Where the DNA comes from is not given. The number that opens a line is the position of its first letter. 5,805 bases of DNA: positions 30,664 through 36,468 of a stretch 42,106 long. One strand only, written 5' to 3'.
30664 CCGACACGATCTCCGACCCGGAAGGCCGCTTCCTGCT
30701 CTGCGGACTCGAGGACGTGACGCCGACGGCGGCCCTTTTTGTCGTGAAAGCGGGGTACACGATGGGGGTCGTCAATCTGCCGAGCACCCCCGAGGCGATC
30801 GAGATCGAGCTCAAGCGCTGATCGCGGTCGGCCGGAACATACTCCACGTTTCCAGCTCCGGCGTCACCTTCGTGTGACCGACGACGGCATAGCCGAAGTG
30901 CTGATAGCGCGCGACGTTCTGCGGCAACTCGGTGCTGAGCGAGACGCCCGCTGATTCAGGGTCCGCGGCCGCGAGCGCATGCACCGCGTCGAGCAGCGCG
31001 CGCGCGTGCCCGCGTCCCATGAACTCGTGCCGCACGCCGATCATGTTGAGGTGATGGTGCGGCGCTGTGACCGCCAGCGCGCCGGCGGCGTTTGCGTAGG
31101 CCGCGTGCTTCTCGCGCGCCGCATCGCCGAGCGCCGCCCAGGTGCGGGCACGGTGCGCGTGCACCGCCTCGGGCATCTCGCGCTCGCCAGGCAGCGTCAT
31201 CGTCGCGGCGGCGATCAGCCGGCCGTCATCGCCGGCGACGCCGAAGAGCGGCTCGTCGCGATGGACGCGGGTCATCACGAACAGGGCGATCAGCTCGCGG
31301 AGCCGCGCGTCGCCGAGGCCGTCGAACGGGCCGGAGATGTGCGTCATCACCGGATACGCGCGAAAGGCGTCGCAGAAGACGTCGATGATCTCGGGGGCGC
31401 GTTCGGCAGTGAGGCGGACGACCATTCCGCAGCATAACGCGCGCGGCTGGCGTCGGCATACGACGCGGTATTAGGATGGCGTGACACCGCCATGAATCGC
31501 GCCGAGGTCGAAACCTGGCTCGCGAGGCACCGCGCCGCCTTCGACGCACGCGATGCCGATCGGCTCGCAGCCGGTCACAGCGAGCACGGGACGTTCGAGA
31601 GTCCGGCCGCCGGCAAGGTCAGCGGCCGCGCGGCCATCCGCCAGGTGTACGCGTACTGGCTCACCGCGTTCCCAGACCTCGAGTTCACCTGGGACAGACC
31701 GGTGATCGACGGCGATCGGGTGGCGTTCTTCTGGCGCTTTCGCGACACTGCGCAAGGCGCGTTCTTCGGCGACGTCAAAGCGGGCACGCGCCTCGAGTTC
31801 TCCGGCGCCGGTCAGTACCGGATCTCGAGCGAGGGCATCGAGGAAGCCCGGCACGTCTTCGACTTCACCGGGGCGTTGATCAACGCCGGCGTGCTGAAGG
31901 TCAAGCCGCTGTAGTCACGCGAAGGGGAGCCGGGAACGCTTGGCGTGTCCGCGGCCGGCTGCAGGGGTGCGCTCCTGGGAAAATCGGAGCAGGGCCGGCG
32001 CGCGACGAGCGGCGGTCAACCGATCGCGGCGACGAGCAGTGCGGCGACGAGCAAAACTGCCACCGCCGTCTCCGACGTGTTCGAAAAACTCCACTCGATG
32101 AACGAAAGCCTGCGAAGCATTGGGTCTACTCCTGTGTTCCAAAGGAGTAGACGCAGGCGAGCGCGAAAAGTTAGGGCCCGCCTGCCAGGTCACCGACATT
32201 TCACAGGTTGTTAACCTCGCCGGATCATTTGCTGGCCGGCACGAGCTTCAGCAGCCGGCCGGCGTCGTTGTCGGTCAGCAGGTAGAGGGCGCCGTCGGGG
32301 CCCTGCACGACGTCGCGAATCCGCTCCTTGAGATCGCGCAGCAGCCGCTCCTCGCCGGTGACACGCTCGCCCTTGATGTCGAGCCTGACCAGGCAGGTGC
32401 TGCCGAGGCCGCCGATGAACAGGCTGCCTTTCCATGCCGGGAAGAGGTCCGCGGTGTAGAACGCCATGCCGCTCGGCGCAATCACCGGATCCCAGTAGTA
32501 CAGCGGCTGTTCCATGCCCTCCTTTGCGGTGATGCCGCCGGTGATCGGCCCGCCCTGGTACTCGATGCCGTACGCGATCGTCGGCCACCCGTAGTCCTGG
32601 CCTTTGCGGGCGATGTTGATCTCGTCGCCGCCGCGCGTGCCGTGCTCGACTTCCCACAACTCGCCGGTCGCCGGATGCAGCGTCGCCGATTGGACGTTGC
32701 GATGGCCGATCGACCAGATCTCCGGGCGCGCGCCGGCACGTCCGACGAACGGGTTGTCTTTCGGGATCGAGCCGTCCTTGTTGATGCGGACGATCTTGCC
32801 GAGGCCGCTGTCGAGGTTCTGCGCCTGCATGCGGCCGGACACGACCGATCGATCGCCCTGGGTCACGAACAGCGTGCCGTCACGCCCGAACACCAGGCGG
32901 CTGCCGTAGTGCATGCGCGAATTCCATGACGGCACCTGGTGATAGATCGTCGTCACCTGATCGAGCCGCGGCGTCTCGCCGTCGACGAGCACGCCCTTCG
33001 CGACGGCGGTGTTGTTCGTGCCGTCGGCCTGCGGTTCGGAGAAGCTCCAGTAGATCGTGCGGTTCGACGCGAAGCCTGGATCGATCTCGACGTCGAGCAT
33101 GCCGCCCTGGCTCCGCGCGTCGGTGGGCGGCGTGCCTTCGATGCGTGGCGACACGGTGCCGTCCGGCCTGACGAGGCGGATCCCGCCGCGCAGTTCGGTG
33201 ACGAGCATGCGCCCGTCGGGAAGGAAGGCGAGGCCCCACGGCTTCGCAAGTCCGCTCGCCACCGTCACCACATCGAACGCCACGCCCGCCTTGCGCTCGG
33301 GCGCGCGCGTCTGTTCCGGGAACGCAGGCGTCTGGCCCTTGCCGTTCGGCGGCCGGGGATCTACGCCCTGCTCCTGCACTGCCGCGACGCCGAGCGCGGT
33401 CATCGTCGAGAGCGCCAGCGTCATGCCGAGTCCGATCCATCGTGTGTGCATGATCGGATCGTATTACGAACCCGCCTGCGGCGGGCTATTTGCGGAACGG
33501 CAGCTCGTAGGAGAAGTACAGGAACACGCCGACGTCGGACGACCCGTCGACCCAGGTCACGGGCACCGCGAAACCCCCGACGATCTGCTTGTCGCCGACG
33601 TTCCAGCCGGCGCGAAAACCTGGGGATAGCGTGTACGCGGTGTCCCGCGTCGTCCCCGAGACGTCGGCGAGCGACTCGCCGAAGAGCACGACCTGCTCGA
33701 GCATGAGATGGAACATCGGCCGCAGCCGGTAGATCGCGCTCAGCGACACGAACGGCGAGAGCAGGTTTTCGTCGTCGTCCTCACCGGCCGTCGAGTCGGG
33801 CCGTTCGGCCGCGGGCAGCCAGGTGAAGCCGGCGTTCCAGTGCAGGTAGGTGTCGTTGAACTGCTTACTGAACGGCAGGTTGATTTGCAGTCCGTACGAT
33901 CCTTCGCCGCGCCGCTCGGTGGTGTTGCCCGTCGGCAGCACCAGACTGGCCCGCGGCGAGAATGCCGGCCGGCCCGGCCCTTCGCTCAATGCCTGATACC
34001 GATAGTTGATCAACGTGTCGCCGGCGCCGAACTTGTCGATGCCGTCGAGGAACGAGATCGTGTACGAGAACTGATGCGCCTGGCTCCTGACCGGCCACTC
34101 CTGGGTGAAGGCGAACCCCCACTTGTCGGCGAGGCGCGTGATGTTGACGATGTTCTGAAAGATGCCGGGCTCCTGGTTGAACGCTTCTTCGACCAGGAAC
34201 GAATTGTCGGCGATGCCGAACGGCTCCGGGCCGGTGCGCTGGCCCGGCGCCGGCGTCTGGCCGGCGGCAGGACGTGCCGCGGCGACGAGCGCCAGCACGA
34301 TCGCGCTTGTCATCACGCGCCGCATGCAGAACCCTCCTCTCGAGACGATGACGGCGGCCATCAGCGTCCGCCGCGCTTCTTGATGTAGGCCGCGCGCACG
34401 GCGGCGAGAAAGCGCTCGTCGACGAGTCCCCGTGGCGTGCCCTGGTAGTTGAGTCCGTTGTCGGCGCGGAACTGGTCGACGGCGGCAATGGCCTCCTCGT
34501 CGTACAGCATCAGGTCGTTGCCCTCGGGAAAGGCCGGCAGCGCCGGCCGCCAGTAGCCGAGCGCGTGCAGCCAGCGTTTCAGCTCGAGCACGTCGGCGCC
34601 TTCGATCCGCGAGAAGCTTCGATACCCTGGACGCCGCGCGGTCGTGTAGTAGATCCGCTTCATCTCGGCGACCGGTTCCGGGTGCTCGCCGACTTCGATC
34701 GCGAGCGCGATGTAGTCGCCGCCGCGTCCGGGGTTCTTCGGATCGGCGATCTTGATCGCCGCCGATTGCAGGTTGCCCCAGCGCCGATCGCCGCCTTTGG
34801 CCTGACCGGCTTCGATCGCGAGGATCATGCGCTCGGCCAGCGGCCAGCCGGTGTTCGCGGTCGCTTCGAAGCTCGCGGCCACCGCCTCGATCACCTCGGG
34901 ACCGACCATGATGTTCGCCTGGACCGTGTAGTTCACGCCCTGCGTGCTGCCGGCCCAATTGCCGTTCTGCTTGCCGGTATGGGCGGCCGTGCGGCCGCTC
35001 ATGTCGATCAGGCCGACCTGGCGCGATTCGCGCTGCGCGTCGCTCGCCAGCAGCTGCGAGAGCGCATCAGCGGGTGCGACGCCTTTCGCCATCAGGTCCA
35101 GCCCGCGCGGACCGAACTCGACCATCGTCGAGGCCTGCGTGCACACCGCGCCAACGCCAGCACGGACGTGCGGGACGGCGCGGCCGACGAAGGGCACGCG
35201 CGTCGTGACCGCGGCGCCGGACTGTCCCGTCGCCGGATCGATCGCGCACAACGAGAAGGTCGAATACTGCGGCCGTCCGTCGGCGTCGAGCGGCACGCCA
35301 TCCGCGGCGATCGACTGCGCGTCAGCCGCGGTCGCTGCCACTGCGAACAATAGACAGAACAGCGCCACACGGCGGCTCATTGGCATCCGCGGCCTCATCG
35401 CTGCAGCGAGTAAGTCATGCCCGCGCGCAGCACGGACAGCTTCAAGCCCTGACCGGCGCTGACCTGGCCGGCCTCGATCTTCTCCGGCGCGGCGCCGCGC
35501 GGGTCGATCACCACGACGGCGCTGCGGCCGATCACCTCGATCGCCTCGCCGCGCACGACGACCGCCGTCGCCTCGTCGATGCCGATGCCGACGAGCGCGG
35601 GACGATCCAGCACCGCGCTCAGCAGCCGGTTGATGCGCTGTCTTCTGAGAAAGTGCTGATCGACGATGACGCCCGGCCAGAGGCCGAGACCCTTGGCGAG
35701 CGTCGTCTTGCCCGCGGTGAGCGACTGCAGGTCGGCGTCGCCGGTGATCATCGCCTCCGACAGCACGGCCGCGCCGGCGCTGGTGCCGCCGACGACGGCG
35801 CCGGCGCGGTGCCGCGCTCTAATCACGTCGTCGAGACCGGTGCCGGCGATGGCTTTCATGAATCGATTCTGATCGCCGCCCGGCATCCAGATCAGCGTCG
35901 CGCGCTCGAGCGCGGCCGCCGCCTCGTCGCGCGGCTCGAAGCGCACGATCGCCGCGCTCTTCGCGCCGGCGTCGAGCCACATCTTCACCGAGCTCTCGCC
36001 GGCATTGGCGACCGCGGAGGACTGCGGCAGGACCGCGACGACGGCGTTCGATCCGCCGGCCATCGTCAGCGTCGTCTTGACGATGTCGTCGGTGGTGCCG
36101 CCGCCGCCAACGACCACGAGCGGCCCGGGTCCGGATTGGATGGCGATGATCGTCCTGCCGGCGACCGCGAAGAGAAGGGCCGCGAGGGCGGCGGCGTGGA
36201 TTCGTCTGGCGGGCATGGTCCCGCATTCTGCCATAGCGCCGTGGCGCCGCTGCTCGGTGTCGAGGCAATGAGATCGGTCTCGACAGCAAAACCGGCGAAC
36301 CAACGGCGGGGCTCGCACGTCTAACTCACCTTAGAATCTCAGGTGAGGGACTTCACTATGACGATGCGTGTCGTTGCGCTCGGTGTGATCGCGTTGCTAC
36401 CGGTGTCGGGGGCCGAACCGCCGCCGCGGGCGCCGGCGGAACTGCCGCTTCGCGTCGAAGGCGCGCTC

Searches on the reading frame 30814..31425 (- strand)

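Call 20: search_protein_families(library=pfam, proteins=[window:30814-31425:-], max_evalue=0.001)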
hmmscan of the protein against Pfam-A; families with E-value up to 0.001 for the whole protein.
window:30814-31425:- (204 aa): 3 families
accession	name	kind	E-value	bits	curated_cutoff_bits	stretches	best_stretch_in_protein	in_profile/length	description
PF13673.13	Acetyltransf_10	-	1.8e-06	28.4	23.6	1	112-186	41-114/128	Acetyltransferase (GNAT) domain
PF13508.13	Acetyltransf_7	-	1.7e-05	25.5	27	1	115-180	22-83/84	Acetyltransferase (GNAT) domain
PF00583.31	Acetyltransf_1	-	0.00016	22.4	20.7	0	55-179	29-116/116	Acetyltransferase (GNAT) family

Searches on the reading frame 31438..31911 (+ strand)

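Call 20: search_protein_families(library=pfam, proteins=[window:31438-31911:+], max_evalue=0.001)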
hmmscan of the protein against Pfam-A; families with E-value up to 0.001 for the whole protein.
window:31438-31911:+ (158 aa): 3 families
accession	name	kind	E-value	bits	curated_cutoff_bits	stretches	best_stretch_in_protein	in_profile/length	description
PF07366.18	SnoaL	-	1.3e-17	64.2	28.4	1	30-146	6-122/126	SnoaL-like polyketide cyclase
PF12680.13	SnoaL_2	-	2.5e-16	60.6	27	1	30-131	3-96/102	SnoaL-like domain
PF13577.12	SnoaL_4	-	3.2e-06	27.6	24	1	20-108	5-96/126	SnoaL-like domain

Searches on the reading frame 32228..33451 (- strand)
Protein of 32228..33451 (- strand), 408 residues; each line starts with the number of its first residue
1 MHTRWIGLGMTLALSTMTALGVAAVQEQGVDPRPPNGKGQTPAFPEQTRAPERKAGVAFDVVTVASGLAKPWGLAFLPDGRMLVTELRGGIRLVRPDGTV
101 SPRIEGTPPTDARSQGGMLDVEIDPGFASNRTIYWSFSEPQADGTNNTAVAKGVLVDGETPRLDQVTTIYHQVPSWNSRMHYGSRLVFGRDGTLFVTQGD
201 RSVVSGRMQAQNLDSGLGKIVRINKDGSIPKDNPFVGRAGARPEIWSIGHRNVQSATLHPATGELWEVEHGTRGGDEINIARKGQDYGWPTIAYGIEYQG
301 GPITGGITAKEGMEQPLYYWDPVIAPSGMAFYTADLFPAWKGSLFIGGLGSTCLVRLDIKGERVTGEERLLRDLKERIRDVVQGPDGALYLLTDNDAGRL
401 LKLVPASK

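Call 20: search_protein_families(library=pfam, proteins=[window:32228-33451:-], max_evalue=0.001)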
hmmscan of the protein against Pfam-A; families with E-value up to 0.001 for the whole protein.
window:32228-33451:- (408 aa): 1 family
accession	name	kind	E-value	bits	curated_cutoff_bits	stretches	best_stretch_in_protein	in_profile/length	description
PF07995.17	GSDH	-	3.7e-135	450.9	25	1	68-402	1-332/332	Glucose / Sorbosone dehydrogenase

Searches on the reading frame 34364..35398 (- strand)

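Call 70: search_protein_families(library=pfam, proteins=[window:34364-35398:-], max_evalue=0.01)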
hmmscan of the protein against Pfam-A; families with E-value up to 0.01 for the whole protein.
window:34364-35398:- (345 aa): 2 families
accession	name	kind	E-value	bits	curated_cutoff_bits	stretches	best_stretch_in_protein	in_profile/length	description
PF06267.17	DUF1028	-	1.5e-60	204.8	26.2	1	47-245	1-192/193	Family of unknown function (DUF1028)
PF01471.23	PG_binding_1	-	0.0025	18.4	23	1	267-318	2-45/57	Putative peptidoglycan binding domain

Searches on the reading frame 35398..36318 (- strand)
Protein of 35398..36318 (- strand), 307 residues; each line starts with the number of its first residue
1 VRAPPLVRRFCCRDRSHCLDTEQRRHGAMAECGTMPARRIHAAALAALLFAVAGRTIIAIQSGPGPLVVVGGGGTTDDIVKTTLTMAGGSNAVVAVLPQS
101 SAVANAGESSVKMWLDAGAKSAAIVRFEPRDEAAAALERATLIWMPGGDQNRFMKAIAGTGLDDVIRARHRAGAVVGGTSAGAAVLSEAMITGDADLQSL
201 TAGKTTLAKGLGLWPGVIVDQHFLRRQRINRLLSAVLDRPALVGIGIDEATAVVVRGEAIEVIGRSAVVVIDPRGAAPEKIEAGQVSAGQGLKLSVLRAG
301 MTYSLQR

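Call 20: search_protein_families(library=pfam, proteins=[window:35398-36318:-], max_evalue=0.001)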
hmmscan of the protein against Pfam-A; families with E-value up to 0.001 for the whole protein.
window:35398-36318:- (307 aa): 1 family
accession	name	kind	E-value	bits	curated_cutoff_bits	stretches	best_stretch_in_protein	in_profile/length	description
PF03575.23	Peptidase_S51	-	1e-22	81.3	23.9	1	70-262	4-205/206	Peptidase family S51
